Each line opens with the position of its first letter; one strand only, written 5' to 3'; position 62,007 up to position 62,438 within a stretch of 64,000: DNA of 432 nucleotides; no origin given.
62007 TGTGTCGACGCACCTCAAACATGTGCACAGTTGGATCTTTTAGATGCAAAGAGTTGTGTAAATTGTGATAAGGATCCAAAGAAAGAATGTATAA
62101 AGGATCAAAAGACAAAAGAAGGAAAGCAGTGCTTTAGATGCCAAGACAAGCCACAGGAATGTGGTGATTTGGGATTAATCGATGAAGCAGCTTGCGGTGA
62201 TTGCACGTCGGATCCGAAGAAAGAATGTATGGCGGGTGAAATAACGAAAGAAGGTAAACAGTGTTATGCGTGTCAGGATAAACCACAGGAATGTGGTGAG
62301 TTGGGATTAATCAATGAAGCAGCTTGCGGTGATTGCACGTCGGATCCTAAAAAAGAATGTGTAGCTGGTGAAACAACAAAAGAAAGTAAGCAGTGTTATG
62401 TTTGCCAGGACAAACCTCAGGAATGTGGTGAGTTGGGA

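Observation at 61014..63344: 776-aa lipoprotein composed almost entirely of about 17 tandem 44-residue six-cysteine modules that I cannot place in a known family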

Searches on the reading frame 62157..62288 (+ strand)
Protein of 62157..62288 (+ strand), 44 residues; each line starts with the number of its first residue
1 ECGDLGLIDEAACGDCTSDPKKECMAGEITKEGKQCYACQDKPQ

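Call 18: search_solved_structures(query=A1, max_evalue=10, show_alignments=5)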
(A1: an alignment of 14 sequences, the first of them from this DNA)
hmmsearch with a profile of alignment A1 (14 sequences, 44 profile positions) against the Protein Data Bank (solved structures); distinct sequences matched with E-value up to 10: 15.
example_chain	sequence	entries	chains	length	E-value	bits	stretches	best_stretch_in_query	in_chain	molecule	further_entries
6sqp_A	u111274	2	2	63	0.03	17.5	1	11-42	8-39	E3 ubiquitin-protein ligase Mdm2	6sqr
7ahy_AAA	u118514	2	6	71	0.031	17.5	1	11-42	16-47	E3 ubiquitin-protein ligase Mdm2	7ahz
6sqr_D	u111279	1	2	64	0.031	17.5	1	11-42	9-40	E3 ubiquitin-protein ligase Mdm2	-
6sqs_A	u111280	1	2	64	0.031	17.5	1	11-42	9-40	E3 ubiquitin-protein ligase Mdm2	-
6sqp_C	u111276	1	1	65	0.032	17.4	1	11-42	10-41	E3 ubiquitin-protein ligase Mdm2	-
6sqp_B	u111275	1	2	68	0.038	17.2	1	11-42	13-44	E3 ubiquitin-protein ligase Mdm2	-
6sqr_A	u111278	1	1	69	0.038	17.2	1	11-42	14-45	E3 ubiquitin-protein ligase Mdm2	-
7ai0_AAA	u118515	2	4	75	0.039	17.2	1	11-42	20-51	E3 ubiquitin-protein ligase Mdm2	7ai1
6sqo_A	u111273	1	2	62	0.047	16.9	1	11-42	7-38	E3 ubiquitin-protein ligase Mdm2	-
2vje_A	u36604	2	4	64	0.049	16.8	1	11-42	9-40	E3 UBIQUITIN-PROTEIN LIGASE MDM2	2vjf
2hdp_A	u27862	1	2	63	0.05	16.8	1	11-42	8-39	Ubiquitin-protein ligase E3 Mdm2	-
1mkk_A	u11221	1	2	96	0.091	16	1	12-29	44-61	Vascular Endothelial Growth Factor A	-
5mnj_C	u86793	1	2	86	0.095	15.9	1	11-42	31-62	E3 ubiquitin-protein ligase Mdm2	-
1v5n_A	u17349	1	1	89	0.12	15.5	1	1-33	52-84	PDI-like Hypothetical Protein At1g60420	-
7ah2_AAA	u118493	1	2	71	0.21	14.8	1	11-42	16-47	E3 ubiquitin-protein ligase Mdm2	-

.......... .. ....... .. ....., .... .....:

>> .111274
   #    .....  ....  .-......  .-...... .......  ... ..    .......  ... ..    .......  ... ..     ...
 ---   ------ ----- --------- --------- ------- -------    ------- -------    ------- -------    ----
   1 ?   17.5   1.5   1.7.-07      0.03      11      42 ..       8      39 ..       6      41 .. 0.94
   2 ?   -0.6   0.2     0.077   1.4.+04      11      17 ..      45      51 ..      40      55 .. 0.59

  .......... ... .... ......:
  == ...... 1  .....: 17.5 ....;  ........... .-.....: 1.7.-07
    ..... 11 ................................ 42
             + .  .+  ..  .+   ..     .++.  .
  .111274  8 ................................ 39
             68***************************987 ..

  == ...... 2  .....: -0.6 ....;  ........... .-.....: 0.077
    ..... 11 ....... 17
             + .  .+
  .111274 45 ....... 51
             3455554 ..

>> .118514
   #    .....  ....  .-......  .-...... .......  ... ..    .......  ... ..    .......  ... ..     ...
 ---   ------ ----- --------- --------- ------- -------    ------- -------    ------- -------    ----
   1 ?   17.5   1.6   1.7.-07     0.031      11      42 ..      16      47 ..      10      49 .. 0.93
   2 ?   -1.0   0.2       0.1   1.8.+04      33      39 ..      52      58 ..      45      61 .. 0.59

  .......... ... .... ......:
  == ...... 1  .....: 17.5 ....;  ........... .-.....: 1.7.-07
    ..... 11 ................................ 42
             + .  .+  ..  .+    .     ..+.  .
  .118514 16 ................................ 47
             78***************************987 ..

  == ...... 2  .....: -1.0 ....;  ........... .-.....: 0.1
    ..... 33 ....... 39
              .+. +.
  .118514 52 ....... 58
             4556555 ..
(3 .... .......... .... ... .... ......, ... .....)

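Call 22: search_protein_representatives(alignment_id=A1)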
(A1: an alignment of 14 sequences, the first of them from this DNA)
Query: 14 sequences, 44 profile positions. Proteins with E-value up to 0.001 (for the whole library): 30; up to 1e-10: 16; up to 1e-30: 5. The best 30 are listed.
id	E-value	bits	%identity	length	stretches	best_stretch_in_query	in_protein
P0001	3.8e-50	183.7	-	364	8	1-44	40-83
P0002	1.8e-46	171.9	-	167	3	1-44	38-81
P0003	1.4e-40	153.0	-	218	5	1-44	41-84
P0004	4.0e-34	132.4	-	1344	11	1-43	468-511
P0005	8.2e-31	121.8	-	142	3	2-44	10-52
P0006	4.4e-30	119.5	-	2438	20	1-42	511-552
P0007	1.0e-29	118.3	-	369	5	1-44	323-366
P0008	1.1e-27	111.8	-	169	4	8-44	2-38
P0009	4.1e-20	87.5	-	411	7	1-43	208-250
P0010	4.5e-18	81.0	-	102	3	1-44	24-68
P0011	6.3e-16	74.1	-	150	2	2-44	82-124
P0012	8.0e-15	70.6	-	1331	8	1-43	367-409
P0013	2.9e-13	65.6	-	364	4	2-44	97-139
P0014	8.2e-12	61.0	-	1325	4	1-44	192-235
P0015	1.8e-11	59.9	-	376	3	2-42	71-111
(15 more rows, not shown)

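Call 25: search_protein_families(library=pfam, proteins=[P0004, P0006, P0012, P0001, P0003, P0013, P0007, P0014], max_evalue=0.1)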
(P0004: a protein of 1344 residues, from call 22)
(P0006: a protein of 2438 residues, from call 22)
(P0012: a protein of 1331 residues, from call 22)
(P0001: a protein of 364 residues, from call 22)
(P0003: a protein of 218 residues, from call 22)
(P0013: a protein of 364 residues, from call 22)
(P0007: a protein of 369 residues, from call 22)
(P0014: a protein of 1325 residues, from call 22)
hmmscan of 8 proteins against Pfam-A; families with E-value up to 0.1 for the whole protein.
P0004 (1344 aa): 1 family
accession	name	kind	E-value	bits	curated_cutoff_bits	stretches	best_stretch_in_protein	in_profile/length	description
PF00082.27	Peptidase_S8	-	2.4e-49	168.6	21.8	1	952-1230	2-288/288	Subtilase family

P0006 (2438 aa): 1 family
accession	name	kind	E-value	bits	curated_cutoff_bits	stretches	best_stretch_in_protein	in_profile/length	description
PF00082.27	Peptidase_S8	-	3.8e-54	184.4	21.8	1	2043-2321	2-288/288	Subtilase family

P0012 (1331 aa): 1 family
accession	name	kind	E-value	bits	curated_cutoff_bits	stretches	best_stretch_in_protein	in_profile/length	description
PF00082.27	Peptidase_S8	-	1.8e-50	172.4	21.8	1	932-1210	2-288/288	Subtilase family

P0001 (364 aa): 0 families

P0003 (218 aa): 0 families

P0013 (364 aa): 1 family
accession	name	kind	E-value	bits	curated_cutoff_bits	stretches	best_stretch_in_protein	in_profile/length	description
PF08820.15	DUF1803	-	0.098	13.1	32.2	0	232-259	22-49/91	Domain of unknown function (DUF1803)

P0007 (369 aa): 1 family
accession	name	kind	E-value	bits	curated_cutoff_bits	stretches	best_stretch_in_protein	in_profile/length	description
PF10208.15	ARMET_C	-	0.039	13.8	23.5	1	162-176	18-32/43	ARMET, C-terminal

P0014 (1325 aa): 2 families
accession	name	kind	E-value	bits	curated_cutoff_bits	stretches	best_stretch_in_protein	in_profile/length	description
PF00082.27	Peptidase_S8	-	1.6e-53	182.3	21.8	1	920-1198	2-288/288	Subtilase family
PF13340.11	DUF4096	-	0.062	14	34.3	0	508-542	36-69/76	Putative transposase of IS4/5 family (DUF4096)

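Call 73: find_encoding_contigs(protein=P0002, flank=10000, max_places=2)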
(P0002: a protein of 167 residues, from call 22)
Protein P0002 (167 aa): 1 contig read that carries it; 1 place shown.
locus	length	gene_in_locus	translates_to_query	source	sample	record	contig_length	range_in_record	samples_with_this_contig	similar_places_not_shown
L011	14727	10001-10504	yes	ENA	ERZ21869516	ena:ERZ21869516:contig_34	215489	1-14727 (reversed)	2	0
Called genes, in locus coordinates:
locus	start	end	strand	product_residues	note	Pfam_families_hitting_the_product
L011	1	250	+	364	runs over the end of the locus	PF00365:PFK, PF01513:NAD_kinase (weak)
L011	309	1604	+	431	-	PF01071:GARS_A, PF02843:GARS_C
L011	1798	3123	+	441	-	PF01773:Nucleos_tra2_N, PF07670:Gate, PF07662:Nucleos_tra2_C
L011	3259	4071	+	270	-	PF02535:Zip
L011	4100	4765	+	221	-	PF02698:DUF218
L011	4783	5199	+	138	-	-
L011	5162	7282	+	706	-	PF08450:SGL (faint), PF01436:NHL (weak), PF17170:DUF5128, PF25021:TEN_NHL (faint), PF06739:SBBP (faint)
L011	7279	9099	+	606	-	-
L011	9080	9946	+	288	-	-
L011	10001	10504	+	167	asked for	-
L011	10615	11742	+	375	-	-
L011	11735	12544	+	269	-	-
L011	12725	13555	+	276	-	PF04463:2-thiour_desulf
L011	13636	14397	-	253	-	PF00092:VWA (weak), PF07589:PEP_exosort_dom (weak)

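Call 84: search_protein_families(library=pfam, proteins=[window:62157-62288:+], max_evalue=10)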
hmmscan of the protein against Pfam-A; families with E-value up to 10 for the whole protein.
seq(44 aa): 0 families

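Call 85: search_protein_families(library=ncbifam, proteins=[window:62157-62288:+], max_evalue=10)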
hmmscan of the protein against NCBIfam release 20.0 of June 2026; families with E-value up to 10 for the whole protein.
seq(44 aa): 0 families

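Call 89: find_encoding_contigs(protein=P0012, flank=6000, max_places=2)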
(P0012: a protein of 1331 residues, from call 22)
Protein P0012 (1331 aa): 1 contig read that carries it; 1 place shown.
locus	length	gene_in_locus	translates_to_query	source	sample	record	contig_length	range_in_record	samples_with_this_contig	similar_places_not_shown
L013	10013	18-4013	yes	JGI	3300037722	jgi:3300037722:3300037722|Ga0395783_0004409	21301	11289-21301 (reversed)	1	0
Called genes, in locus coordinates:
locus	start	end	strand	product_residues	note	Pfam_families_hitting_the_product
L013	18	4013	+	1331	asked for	PF00082:Peptidase_S8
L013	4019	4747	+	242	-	PF00106:adh_short, PF08659:KR (weak), PF13561:adh_short_C2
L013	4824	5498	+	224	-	-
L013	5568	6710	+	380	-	PF01053:Cys_Met_Meta_PP, PF00155:Aminotran_1_2 (weak), PF00266:Aminotran_5 (faint)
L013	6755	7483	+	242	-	PF00515:TPR_1 (faint), PF07719:TPR_2 (faint), PF12895:ANAPC3 (faint), PF13525:YfiO (weak), PF13432:TPR_16, PF14559:TPR_19 (weak), PF13174:TPR_6 (weak), PF05036:SPOR, +3 more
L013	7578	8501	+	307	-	PF01745:IPT, PF01715:IPPT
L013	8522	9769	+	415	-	PF13167:GTP-bdg_N, PF16360:GTP-bdg_M, PF00009:GTP_EFTU (faint), PF01926:MMR_HSR1, PF02421:FeoB_N, PF19275:HflX_C (weak)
